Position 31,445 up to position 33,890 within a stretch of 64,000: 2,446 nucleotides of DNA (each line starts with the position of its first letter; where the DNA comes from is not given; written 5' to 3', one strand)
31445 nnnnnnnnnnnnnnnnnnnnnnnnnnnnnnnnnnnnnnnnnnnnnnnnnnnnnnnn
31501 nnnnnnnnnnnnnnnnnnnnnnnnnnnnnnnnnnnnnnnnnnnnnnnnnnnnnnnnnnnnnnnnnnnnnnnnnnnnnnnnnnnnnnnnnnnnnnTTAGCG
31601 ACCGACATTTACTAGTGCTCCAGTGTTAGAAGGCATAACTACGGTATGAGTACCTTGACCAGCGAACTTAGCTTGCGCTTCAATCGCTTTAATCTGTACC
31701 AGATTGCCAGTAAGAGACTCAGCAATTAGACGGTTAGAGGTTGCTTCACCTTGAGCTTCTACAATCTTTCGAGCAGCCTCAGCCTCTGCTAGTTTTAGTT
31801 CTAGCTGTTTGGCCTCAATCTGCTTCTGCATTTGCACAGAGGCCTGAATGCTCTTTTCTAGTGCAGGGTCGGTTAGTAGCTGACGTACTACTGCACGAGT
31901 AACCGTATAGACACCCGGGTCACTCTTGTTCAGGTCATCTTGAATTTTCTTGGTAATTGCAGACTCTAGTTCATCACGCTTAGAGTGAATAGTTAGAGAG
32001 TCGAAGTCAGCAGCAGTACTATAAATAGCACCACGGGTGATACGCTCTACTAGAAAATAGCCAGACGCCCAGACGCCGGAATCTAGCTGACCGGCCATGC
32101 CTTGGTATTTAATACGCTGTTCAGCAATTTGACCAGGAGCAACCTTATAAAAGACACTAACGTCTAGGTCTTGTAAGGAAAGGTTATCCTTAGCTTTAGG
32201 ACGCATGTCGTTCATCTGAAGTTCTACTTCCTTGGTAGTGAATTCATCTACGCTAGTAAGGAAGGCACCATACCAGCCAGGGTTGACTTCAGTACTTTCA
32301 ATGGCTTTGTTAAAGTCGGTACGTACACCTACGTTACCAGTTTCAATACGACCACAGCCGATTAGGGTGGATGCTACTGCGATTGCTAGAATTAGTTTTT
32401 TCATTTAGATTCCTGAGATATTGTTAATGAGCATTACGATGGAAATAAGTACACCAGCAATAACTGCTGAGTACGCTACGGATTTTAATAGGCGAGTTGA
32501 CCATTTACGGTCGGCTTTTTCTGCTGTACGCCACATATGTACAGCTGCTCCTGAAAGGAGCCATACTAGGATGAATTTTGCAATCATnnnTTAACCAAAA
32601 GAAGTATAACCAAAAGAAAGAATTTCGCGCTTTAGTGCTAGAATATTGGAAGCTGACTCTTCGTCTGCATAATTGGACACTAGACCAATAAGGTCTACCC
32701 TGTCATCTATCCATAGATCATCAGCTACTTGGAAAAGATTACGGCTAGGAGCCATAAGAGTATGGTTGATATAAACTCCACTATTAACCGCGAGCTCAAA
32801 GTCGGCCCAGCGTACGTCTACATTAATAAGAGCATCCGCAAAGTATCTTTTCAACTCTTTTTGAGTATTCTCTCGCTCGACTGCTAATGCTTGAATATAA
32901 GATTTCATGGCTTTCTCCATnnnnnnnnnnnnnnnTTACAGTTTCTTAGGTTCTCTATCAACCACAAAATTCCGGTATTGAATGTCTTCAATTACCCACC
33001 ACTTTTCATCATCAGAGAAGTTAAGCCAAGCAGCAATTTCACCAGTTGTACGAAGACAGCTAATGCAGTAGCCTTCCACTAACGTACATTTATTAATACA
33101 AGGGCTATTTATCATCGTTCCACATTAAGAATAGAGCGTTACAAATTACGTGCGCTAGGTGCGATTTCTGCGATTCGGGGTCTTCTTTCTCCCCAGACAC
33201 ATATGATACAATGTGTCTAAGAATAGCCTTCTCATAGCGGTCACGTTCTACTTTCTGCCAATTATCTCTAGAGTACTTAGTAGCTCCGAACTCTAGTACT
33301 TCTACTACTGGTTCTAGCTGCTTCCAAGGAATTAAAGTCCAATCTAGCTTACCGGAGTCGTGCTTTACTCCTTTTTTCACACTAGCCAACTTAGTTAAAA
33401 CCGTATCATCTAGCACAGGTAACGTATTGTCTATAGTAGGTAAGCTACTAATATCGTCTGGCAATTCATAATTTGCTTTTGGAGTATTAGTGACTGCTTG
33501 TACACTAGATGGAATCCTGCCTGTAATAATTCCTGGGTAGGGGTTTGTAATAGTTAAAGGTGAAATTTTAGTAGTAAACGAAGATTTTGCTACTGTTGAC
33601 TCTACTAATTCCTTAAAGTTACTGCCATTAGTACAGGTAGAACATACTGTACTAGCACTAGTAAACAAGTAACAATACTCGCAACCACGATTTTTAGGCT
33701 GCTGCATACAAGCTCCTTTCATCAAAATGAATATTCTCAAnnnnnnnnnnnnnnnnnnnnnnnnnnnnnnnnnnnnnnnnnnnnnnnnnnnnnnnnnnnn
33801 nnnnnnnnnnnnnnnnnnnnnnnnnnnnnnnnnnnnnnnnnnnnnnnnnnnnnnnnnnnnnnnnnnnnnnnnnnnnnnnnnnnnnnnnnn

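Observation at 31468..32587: Prepilin-like peptide, SPFH lipoprotein and small membrane protein trio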

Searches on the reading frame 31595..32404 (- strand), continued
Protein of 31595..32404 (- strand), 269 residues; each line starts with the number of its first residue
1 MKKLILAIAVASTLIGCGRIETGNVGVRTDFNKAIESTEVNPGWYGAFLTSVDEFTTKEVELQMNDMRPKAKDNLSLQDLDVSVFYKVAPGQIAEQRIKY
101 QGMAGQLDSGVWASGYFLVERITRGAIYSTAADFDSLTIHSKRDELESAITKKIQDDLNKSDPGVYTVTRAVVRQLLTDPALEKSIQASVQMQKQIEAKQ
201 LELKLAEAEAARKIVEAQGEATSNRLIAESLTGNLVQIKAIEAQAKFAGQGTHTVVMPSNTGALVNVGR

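Call 85: predict_structure(alignment_id=A2)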
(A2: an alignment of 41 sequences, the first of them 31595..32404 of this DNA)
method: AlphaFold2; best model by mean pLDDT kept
length: 269 residues; sequences in the alignment: 41
mean_pLDDT: 80.9   pTM: 0.58
mean pLDDT of the five models: 80.9, 80.4, 80.1, 78.4, 78.3
residues with pLDDT >= 90: 81; 70-90: 135; 50-70: 42; < 50: 11
segments of 3 or more residues with pLDDT < 50: 261-269
pLDDT, mean of each block of 10 residues (from residue 1): 62 60 85 81 77 89 90 81 93 89 87 92 93 85 92 95 93 83 71 86 90 89 80 71 69 54 43
secondary structure, 60 per line:
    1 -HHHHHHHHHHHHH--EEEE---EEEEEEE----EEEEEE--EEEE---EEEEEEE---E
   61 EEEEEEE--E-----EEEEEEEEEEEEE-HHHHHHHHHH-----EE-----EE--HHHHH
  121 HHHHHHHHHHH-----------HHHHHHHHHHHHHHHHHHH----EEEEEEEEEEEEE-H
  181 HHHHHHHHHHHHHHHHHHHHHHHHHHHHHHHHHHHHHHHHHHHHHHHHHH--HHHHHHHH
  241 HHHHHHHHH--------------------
elements in order: H2-14 E17-20 E24-30 E35-40 E43-46 E50-56 E60-67 E76-88 H90-99 H116-131 H143-161 E166-178 H180-230 H233-249

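Call 87: find_related_loci(query=A2, collection=genome_contigs, flank=3000)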
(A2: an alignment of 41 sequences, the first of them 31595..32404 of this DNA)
Query A2 (269 aa) in genome_contigs; peptide patterns used: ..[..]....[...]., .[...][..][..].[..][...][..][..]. (x = any residue, [..] = any of these).
78 stretches matched a pattern; 46 encode a relative of the query (tblastn E <= 1e-3); 46 distinct loci.
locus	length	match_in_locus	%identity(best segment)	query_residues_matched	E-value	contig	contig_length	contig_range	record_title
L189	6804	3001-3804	56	1-267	5e-97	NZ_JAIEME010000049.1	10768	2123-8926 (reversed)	MAG: Nitrosomonas sp. isolate co.spades.CONCOCT.2.5kb_026 c_000000000138, whole genome shotgun sequence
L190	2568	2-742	54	21-267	5e-94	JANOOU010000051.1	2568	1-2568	MAG: Gammaproteobacteria bacterium isolate VAR_43_metabat_104 VAR_43_k141_1371877, whole genome shotgun sequence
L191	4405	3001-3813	45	4-269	2e-70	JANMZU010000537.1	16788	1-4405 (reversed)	MAG: Betaproteobacteria bacterium isolate OTE_78_metabat_72_sub OTE_78_k141_2014617, whole genome shotgun sequence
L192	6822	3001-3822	45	5-269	8e-69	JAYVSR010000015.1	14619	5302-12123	MAG: Burkholderiales bacterium isolate GL74_DN_concoct_50_sub GL74_DN_concoct_50_sub_14, whole genome shotgun sequence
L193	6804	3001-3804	43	6-269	1e-67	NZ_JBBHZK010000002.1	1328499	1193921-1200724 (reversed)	Methyloversatilis sp. MC4-4 2, whole genome shotgun sequence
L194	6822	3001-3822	45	6-269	9e-68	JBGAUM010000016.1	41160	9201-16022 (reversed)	MAG: Usitatibacteraceae bacterium isolate MAG_MBR_H10.61 MBRH10-61_opera_contig_3509, whole genome shotgun sequence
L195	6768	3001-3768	45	16-267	7e-67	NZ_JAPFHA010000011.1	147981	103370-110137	Niveibacterium sp. 24ML NODE_11_length_147981_cov_84.570803, whole genome shotgun sequence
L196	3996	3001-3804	45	6-268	1e-66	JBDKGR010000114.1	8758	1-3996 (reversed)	MAG: Pseudomonadota bacterium isolate flintriver_2019_sw_WHONDRS-S19S_0015_A_bin.22 scaffold_0002556, whole genome shotg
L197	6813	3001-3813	43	4-269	4e-66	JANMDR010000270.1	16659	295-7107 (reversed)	MAG: Betaproteobacteria bacterium isolate OTE_75_metabat_140 OTE_75_k141_3439209, whole genome shotgun sequence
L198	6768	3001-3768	44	17-267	3e-66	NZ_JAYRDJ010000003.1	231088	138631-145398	MAG: Niveibacterium sp. isolate SH_SHASGE1bin.34 NODE_42_length_231088_cov_2.509770, whole genome shotgun sequence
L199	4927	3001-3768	44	17-267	3e-66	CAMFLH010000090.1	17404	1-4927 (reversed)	MAG: uncultured Uliginosibacterium sp. isolate SRR12456162_bin.5_metaWRAP_v1.3_MAG genome assembly, contig: ERZ12289962.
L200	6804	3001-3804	43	6-269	5e-66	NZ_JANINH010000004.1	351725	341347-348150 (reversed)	Methyloversatilis sp. XJ19-13 Scaffold4, whole genome shotgun sequence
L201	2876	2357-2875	56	1-174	5e-66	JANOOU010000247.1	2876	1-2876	MAG: Gammaproteobacteria bacterium isolate VAR_43_metabat_104 VAR_43_k141_3559209, whole genome shotgun sequence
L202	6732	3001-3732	44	20-260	4e-65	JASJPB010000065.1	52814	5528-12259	MAG: Sulfuricellaceae bacterium isolate MAG_148 NODE_334_length_52814_cov_18.076442, whole genome shotgun sequence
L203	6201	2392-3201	44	4-267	1e-64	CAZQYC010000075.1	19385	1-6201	MAG TPA_asm: uncultured Steroidobacteraceae bacterium isolate SRP237561_co1_323 genome assembly, contig: NODE_4667_lengt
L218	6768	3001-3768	42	17-267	1e-59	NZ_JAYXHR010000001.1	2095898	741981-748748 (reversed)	Uliginosibacterium sp. H1 H1_scaffold1, whole genome shotgun sequence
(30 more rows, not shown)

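Call 89: fold_search(model_id=the predicted structure, library=pdb)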
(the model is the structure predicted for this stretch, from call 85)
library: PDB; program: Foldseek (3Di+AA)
matches with E <= 10: 333; with E <= 0.001: 58
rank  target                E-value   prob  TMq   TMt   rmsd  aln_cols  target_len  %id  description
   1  8rrh_A                3.3e-14  1.00  0.53  0.53  17.0       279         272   16  The human prohibitin complex (released 2024-12-18)
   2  9o9z_A                5.8e-14  1.00  0.53  0.58  12.3       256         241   14  The human PHB1/2 complex (closed) (released 2025-10-22)
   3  8rrh_B                1.2e-13  1.00  0.53  0.48  19.1       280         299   14  The human prohibitin complex (released 2024-12-18)
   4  9o9z_a                2.6e-13  1.00  0.55  0.56  12.7       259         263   14  The human PHB1/2 complex (closed) (released 2025-10-22)
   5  9vvj_a                6.1e-13  1.00  0.56  0.50   9.4       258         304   16  Cryo-EM structure of the erlin1/2 complex purified using DDM and GDN (released 2026-03-25)
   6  9vvj_A                1.7e-12  1.00  0.54  0.48   9.7       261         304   16  Cryo-EM structure of the erlin1/2 complex purified using DDM and GDN (released 2026-03-25)
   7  9cz2_XA               1.7e-12  1.00  0.51  0.49  17.1       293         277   19  Cryo-EM structure of a nautilus-like HflK/C assembly in complex with FtsH AAA protease (released 2024-11-13)
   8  7vhq_E                2.2e-12  1.00  0.50  0.51  16.3       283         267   20  Structural insights into the membrane microdomain organization by SPFH family proteins (released 2022-01-19)
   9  9oa0_A                2.6e-12  1.00  0.53  0.59  12.5       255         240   14  The human PHB1/2 complex (open) (released 2025-10-22)
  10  7vhq_G                3.1e-12  1.00  0.50  0.46  16.1       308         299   17  Structural insights into the membrane microdomain organization by SPFH family proteins (released 2022-01-19)
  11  9o9u_A                3.3e-12  1.00  0.51  0.47   8.7       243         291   15  The Erlin1/2 complex (released 2025-10-22)
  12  9unl_E                3.4e-12  1.00  0.52  0.55  14.8       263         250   16  Cryo-EM structure of the human prohibitin complex (released 2025-09-10)
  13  9vvg_a                5.8e-12  1.00  0.53  0.49   9.6       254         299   14  Cryo-EM structure of the erlin1/2 complex purified using GDN and CHS (released 2026-03-25)
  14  9z7u_B                6.9e-12  1.00  0.52  0.52  16.5       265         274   15  Human Stomatin - C8 Symmetry (released 2026-02-25)
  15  9wff_A                7.7e-12  1.00  0.53  0.52   8.5       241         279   16  Cryo-EM structure of the human Erlin2 oligomer (released 2026-01-21)
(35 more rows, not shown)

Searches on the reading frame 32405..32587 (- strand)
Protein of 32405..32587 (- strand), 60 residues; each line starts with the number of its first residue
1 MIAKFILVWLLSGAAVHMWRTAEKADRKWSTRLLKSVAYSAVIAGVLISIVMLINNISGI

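Call 3: search_protein_families(library=pfam, proteins=[window:32405-32587:-], max_evalue=0.1)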
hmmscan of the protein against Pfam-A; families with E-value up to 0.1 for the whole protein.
window:32405-32587:- (60 aa): 0 families

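Call 4: search_protein_families(library=phrogs, proteins=[window:32405-32587:-], max_evalue=0.1)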
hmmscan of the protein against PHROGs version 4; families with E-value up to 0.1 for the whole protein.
window:32405-32587:- (60 aa): 1 family
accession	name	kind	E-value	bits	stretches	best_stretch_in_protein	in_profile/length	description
phrog_31096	-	unknown function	0.022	16.1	1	25-54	28-57/82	-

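Call 28: search_protein_families(library=ncbifam, proteins=[window:32405-32587:-], max_evalue=0.1)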
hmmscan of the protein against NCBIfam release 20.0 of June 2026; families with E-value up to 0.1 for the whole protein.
window:32405-32587:- (60 aa): 3 families
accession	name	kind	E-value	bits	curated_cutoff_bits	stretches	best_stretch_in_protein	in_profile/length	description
NF007608.0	PRK10255.1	equivalog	0.017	13.6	1010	1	6-53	236-283/648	PTS N-acetyl glucosamine transporter subunit IIABC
TIGR01998.1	PTS-II-BC-nag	equivalog_domain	0.032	13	553.2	1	6-47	251-292/475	N-acetylglucosamine-specific PTS transporter subunit IIBC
NF033820.0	STM0539_fam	subfamily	0.04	13.6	50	1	7-57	5-58/141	STM0539 family protein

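Call 29: search_protein_families(library=padloc, proteins=[window:32405-32587:-], max_evalue=0.1)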
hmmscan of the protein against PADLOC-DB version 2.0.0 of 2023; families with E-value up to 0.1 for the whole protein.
window:32405-32587:- (60 aa): 0 families

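Call 99: find_homologous_proteins(query=window:32405-32587:-, max_evalue=0.01)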
Query window:32405-32587:- (60 aa): 2 proteins with E <= 0.01 among 2 candidates.
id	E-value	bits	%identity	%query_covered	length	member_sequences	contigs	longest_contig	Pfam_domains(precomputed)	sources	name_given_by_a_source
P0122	4.1e-29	116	100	100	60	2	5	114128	-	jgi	jgi:hypothetical protein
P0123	7.9e-18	81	100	72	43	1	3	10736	-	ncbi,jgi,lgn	jgi:hypothetical protein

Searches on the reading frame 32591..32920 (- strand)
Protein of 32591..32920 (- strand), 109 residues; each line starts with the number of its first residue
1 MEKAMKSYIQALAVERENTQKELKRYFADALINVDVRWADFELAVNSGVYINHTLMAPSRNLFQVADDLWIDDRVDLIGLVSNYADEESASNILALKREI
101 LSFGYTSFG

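Call 3: search_protein_families(library=pfam, proteins=[window:32591-32920:-], max_evalue=0.1)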
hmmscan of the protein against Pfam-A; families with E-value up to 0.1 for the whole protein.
window:32591-32920:- (109 aa): 0 families

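Call 4: search_protein_families(library=phrogs, proteins=[window:32591-32920:-], max_evalue=0.1)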
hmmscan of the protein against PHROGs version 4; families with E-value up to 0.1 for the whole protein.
window:32591-32920:- (109 aa): 0 families

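Call 28: search_protein_families(library=ncbifam, proteins=[window:32591-32920:-], max_evalue=0.1)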
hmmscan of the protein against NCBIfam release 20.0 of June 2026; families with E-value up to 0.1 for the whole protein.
window:32591-32920:- (109 aa): 1 family
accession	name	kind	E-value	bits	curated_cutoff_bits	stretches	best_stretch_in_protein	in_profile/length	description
NF012158.1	macrolide_MphE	exception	0.083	12.1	640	1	31-91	177-240/294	Mph(E) family macrolide 2'-phosphotransferase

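Call 29: search_protein_families(library=padloc, proteins=[window:32591-32920:-], max_evalue=0.1)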
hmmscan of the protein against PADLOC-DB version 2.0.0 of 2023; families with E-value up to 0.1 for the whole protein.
window:32591-32920:- (109 aa): 0 families

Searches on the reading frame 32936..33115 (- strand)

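Call 3: search_protein_families(library=pfam, proteins=[window:32936-33115:-], max_evalue=0.1)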
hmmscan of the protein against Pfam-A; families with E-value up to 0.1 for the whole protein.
window:32936-33115:- (59 aa): 1 family
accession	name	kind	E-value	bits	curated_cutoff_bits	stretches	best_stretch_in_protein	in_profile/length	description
PF06945.18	DUF1289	-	9e-14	51.5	27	1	4-48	1-46/47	Protein of unknown function (DUF1289)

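Call 4: search_protein_families(library=phrogs, proteins=[window:32936-33115:-], max_evalue=0.1)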
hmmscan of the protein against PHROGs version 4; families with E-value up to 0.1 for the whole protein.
window:32936-33115:- (59 aa): 0 families

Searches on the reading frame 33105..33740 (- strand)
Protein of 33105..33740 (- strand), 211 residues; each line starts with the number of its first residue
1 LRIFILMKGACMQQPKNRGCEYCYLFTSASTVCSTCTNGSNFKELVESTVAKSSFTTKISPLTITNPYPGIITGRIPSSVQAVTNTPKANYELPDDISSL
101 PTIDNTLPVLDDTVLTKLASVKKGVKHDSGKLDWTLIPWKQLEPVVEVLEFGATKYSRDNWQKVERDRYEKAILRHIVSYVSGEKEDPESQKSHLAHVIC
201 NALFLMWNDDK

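Call 3: search_protein_families(library=pfam, proteins=[window:33105-33740:-], max_evalue=0.1)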
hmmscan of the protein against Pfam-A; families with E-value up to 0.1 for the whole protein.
window:33105-33740:- (211 aa): 1 family
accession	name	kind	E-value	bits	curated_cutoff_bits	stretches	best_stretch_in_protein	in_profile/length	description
PF18909.5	dGTP_diPhyd_N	-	4.5e-30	104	27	1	123-208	3-89/99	dATP/dGTP diphosphohydrolase, N-terminal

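Call 4: search_protein_families(library=phrogs, proteins=[window:33105-33740:-], max_evalue=0.1)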
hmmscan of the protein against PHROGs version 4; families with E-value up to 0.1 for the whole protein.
window:33105-33740:- (211 aa): 12 families
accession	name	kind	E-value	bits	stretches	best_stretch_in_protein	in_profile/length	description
phrog_801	-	DNA, RNA and nucleotide metabolism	3.5e-31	110.3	1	120-210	96-188/476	dATP / dGTP pyrophosphohydrolase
phrog_19680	-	unknown function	6.6e-24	86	1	99-206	60-177/188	-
phrog_5033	-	lysis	1.3e-22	81.6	1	116-206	70-165/178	endolysin; inhibits RNA polymerase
phrog_2252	-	lysis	6.2e-22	79.6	1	94-205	74-188/285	endolysin; inhibits RNA polymerase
phrog_37590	-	unknown function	6e-15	56.1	1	122-205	43-139/341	-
phrog_11257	-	unknown function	5.3e-10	40.6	1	129-207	18-97/200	-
phrog_5332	-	unknown function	9.7e-10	39.3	1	122-206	117-198/215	-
phrog_31158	-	unknown function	6.9e-08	33.4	1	123-206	7-92/224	-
phrog_31336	-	unknown function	1.2e-07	32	1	111-205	255-340/359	-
phrog_18716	-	unknown function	3.1e-07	31.6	1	129-208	21-96/114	-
phrog_16254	-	unknown function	8.8e-06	26.3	1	123-205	18-101/377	-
phrog_2369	-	DNA, RNA and nucleotide metabolism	0.014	16.5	1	119-181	122-189/195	dCMP deaminase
